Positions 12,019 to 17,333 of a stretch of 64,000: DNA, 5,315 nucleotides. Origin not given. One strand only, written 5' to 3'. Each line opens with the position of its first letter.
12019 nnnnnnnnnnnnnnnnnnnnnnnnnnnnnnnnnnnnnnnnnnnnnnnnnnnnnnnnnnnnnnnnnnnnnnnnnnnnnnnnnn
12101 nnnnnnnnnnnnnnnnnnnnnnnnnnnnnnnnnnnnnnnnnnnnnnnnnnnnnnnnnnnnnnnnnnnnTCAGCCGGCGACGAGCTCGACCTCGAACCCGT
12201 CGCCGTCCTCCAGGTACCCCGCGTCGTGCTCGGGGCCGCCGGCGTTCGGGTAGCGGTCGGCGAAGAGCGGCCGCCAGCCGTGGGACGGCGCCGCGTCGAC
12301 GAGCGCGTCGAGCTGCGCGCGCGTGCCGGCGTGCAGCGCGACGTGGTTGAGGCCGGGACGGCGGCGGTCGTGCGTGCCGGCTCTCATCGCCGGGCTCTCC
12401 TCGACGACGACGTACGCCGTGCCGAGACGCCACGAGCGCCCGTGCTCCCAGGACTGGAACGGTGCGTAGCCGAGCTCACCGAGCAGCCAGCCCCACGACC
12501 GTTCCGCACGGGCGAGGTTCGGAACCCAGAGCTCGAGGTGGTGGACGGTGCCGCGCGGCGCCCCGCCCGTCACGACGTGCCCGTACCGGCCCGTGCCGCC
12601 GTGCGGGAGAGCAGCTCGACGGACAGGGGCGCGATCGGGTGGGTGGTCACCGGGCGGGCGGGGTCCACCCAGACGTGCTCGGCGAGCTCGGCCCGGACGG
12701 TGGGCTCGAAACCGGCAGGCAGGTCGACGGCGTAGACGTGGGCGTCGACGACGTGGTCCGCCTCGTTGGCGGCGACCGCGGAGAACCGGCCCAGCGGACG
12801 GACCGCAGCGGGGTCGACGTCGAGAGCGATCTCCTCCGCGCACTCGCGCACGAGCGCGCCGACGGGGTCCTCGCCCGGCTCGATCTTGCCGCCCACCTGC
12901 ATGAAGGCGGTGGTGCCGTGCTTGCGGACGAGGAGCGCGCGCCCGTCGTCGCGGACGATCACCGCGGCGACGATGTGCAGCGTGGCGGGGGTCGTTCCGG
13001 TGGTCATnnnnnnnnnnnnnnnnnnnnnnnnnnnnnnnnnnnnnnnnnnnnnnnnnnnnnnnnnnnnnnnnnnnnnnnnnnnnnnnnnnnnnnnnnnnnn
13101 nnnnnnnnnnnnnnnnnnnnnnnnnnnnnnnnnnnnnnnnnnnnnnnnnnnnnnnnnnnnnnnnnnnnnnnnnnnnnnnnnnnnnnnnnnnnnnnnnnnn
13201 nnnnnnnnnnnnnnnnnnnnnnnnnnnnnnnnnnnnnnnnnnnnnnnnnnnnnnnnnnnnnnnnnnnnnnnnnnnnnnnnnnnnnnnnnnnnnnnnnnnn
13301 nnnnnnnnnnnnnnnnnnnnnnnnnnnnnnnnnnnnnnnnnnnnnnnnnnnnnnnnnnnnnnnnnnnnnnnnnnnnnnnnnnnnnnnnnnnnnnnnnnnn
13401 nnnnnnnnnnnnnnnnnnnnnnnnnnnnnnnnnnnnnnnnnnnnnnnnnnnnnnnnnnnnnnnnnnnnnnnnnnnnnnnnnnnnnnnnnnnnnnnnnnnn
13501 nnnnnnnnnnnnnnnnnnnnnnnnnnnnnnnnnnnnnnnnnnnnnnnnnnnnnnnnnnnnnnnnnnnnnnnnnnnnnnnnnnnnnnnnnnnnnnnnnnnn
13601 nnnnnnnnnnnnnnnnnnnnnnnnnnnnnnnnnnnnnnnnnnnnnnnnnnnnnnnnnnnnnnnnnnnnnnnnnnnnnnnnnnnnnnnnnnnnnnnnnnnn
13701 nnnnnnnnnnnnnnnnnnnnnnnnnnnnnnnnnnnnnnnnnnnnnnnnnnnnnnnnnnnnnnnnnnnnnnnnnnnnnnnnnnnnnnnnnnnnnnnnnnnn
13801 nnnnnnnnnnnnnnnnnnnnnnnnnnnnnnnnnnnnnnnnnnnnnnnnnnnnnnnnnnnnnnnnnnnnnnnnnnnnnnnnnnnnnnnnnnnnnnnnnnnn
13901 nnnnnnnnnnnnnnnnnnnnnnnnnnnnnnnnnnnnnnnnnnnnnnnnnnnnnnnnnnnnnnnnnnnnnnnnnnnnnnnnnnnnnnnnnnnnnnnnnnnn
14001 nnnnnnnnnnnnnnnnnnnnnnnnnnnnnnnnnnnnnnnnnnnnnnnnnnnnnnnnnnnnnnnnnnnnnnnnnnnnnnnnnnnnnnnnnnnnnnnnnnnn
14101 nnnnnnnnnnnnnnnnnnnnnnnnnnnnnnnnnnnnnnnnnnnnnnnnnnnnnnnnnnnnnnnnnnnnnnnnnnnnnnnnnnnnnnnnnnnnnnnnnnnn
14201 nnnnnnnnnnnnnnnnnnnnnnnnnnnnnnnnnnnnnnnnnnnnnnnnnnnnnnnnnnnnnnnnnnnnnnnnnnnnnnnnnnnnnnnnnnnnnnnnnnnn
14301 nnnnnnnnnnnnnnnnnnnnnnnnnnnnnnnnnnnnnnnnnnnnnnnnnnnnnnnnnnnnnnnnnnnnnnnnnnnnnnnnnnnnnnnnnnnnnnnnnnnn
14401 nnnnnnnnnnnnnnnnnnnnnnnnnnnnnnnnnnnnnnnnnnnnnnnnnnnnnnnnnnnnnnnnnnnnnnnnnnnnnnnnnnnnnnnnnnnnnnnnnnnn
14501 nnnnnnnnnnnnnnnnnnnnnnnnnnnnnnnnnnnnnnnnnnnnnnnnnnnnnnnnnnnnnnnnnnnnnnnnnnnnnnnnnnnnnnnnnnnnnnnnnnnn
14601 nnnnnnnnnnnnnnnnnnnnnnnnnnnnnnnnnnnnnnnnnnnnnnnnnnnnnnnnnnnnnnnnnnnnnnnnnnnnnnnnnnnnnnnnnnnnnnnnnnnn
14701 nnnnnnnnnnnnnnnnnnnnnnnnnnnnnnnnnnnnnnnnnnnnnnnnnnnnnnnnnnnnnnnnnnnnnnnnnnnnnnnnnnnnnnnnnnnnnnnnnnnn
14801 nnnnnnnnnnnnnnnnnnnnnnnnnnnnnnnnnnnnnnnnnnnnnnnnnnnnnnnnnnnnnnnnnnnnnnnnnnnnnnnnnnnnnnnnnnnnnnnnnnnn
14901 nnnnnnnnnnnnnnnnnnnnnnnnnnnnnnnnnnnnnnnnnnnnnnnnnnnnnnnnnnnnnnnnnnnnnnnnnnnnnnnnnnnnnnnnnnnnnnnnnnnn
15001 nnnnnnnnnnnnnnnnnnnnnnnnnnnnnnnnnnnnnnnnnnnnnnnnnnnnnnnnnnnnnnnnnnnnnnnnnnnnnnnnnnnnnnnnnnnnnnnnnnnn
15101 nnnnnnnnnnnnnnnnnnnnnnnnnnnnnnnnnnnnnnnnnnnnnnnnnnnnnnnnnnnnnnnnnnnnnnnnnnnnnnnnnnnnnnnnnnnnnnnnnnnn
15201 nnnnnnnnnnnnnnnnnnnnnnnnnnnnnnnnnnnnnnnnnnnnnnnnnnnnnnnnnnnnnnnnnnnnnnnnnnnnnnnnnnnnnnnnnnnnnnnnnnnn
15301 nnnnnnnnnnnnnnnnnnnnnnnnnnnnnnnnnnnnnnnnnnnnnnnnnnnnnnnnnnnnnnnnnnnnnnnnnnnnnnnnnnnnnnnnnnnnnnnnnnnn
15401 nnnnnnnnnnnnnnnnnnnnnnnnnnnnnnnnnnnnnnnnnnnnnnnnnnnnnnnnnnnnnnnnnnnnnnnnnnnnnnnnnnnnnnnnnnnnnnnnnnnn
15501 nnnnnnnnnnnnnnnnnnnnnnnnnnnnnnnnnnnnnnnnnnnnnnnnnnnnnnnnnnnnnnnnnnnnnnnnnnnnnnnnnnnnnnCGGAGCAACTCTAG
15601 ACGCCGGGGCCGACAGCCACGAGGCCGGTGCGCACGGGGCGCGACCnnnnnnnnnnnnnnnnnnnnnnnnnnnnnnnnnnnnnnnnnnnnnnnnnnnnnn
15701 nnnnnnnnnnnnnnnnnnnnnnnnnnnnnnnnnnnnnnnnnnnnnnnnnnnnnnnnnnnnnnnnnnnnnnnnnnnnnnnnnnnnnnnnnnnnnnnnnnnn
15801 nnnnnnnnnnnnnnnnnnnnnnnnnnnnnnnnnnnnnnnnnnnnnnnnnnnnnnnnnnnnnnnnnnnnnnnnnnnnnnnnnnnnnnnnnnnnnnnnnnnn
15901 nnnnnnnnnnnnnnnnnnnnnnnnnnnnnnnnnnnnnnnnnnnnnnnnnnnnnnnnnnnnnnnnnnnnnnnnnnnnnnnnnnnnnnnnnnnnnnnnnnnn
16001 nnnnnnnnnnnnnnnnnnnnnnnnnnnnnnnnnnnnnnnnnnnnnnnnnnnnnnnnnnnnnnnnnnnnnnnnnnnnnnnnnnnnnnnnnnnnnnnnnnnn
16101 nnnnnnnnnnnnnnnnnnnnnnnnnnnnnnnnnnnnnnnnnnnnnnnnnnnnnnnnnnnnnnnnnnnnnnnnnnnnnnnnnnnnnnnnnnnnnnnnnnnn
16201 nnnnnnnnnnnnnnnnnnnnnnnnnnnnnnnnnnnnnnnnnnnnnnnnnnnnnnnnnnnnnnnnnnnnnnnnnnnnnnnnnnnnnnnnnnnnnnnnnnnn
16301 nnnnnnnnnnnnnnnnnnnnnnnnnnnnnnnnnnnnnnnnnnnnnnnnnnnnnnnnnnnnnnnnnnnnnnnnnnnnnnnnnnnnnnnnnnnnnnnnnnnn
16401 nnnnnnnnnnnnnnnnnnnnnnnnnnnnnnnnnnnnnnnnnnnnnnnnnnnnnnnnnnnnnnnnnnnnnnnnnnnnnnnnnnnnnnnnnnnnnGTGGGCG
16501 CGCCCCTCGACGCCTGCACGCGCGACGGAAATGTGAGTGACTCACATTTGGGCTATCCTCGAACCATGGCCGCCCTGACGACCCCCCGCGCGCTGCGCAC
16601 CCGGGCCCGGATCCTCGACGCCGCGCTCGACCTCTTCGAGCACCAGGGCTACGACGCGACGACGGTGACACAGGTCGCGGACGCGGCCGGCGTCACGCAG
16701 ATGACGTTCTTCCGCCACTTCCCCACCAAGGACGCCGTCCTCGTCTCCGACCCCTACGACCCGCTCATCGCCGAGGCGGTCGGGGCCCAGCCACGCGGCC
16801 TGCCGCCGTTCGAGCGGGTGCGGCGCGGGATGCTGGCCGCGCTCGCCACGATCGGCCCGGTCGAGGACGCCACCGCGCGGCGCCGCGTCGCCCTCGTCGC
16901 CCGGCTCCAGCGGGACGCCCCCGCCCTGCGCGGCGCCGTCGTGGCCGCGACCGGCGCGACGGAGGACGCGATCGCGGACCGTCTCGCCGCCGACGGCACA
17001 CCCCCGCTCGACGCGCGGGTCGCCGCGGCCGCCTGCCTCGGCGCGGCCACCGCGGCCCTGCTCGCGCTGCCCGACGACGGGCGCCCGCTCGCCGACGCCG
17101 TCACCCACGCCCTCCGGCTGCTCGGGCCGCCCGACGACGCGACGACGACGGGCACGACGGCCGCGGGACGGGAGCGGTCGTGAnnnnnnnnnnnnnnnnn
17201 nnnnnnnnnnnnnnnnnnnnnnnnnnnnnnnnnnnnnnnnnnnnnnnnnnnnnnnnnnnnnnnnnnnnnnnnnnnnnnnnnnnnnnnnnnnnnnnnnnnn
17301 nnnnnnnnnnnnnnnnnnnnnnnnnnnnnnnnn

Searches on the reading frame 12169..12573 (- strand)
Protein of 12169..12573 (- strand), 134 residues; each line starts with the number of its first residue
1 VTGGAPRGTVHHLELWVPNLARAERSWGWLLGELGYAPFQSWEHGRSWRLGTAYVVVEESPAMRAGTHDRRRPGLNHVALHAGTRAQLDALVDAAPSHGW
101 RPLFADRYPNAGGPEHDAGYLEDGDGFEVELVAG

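Call 39: search_protein_families(library=pfam, proteins=[window:12169-12573:-], max_evalue=0.0001)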
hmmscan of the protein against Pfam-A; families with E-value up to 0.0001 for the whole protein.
window:12169-12573:- (134 aa): 1 family
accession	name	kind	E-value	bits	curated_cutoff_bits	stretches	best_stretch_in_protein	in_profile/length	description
PF13669.12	Glyoxalase_4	-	5e-14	52.9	27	1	11-118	1-107/109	Glyoxalase/Bleomycin resistance protein/Dioxygenase superfamily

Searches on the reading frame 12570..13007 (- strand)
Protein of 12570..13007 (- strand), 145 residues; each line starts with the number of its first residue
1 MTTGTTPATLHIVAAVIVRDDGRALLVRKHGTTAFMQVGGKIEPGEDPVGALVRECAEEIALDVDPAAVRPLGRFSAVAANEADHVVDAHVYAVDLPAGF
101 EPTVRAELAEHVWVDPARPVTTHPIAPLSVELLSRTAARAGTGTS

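Call 39: search_protein_families(library=pfam, proteins=[window:12570-13007:-], max_evalue=0.0001)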
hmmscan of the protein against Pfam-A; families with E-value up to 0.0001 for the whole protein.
window:12570-13007:- (145 aa): 1 family
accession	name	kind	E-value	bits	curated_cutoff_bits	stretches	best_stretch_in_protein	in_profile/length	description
PF00293.34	NUDIX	-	8.9e-15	55.3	21.1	1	13-119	6-118/134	NUDIX domain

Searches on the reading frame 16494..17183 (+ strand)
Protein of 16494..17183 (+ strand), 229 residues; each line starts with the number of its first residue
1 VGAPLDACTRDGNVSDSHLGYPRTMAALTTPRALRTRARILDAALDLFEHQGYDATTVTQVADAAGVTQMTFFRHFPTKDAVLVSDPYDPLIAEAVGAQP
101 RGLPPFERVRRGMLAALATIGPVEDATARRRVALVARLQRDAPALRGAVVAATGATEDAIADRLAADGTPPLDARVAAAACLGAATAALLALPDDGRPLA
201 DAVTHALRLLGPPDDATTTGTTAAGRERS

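Call 39: search_protein_families(library=pfam, proteins=[window:16494-17183:+], max_evalue=0.0001)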
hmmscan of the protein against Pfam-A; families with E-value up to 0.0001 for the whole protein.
window:16494-17183:+ (229 aa): 2 families
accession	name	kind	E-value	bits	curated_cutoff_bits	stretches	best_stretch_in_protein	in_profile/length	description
PF00440.29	TetR_N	-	4.6e-17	62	24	1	40-83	1-44/47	Bacterial regulatory proteins, tetR family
PF17754.6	TetR_C_14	-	3.3e-09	37.1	22.7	1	103-212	1-109/112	MftR C-terminal domain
